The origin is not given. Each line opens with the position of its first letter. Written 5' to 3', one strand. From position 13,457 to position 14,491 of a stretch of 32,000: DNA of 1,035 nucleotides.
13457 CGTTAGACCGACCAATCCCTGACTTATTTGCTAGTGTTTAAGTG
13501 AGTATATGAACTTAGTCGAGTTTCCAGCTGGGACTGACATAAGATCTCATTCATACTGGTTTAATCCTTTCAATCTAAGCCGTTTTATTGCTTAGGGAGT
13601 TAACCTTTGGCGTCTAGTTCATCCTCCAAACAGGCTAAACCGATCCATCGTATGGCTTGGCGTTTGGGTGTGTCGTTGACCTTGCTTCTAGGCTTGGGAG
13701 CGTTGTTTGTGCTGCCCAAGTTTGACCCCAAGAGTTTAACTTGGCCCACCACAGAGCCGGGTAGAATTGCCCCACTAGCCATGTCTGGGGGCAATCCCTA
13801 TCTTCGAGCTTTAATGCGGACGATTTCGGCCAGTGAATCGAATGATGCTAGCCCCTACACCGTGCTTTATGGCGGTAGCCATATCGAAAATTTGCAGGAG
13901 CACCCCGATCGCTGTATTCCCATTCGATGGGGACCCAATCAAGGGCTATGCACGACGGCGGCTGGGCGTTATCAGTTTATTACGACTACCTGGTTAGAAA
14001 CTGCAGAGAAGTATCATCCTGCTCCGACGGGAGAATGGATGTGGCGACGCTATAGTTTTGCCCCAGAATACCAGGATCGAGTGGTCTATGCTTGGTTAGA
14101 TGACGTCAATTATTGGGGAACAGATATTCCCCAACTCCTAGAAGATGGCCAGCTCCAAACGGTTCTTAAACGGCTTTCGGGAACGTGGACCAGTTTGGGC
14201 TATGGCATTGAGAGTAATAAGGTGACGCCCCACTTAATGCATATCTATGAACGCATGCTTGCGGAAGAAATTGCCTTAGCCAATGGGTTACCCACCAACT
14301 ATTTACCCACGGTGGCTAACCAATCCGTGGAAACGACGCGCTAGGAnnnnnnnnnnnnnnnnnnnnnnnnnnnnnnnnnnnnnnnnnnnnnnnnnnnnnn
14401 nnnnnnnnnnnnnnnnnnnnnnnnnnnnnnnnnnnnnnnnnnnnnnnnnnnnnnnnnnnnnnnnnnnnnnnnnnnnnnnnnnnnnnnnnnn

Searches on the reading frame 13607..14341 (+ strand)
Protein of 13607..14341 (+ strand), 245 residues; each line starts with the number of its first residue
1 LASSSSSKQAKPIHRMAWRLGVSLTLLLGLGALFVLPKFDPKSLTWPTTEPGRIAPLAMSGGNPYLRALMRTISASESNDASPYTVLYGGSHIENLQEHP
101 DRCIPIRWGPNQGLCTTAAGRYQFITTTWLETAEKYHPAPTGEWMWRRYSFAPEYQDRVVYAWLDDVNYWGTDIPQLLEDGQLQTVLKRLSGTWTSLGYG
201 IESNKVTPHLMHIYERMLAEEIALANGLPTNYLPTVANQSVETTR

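Call 81: search_protein_families(library=pfam, max_evalue=0.1, proteins=[window:13607-14341:+])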
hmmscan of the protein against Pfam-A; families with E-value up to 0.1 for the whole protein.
window:13607-14341:+ (245 aa): 0 families

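Call 107: search_solved_structures(query=window:13607-14341:+, max_evalue=1, show_alignments=1)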
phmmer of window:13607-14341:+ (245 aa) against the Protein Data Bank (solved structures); distinct sequences matched with E-value up to 1: 3.
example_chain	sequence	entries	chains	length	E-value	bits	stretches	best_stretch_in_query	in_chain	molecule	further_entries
3d3d_A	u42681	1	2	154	0.0093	18.4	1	82-201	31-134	Lysozyme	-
1am7_A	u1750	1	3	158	0.0099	18.3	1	82-201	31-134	LYSOZYME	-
9d5n_CC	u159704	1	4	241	0.71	12.2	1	121-174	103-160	Enkurin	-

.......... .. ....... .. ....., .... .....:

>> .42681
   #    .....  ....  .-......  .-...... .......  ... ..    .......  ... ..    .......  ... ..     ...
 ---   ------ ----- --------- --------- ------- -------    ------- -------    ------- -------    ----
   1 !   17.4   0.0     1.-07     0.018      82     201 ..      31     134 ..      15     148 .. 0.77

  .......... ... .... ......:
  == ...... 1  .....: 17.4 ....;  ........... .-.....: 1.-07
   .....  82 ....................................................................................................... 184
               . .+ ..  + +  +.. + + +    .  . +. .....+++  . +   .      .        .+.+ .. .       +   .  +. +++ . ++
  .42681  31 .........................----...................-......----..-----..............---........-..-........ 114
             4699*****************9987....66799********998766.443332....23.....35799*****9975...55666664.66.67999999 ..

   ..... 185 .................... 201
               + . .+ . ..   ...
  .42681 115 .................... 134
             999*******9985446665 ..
